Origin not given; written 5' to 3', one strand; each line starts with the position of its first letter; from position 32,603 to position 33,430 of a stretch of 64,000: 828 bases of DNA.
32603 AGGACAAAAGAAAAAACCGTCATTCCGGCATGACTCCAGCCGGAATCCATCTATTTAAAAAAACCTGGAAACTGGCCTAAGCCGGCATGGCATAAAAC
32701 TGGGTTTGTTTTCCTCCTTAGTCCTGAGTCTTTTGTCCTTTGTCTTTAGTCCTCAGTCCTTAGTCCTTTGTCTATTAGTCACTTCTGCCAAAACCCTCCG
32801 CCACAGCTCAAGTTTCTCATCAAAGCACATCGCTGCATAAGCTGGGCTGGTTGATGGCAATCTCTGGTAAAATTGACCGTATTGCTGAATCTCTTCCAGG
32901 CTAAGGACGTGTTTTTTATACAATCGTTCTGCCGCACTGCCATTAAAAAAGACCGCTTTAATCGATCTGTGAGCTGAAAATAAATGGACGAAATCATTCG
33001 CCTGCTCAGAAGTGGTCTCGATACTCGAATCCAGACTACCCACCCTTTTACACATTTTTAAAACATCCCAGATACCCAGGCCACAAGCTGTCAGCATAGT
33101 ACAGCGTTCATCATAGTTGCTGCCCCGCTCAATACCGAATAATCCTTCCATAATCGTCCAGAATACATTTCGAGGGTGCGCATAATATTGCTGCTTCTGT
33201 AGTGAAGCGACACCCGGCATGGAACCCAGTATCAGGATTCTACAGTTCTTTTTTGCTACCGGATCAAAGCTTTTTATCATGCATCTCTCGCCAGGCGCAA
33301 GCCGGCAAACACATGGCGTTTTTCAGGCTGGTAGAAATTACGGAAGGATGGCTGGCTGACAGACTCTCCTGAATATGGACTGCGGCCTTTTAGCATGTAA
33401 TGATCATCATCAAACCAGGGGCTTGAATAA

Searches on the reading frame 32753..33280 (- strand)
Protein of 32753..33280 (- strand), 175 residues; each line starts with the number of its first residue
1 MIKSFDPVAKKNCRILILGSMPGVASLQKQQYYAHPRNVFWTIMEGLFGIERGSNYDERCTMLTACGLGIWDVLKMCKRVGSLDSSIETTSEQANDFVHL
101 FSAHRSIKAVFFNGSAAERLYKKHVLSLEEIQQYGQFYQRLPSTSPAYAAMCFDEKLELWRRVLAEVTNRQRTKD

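Call 63: search_protein_families(library=pfam, proteins=[window:32753-33280:-], max_evalue=0.00001)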
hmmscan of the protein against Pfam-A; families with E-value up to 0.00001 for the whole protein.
window:32753-33280:- (175 aa): 1 family
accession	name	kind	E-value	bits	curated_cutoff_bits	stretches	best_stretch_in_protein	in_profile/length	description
PF03167.25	UDG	-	3.3e-11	43.9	24.3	1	10-155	5-127/141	Uracil DNA glycosylase superfamily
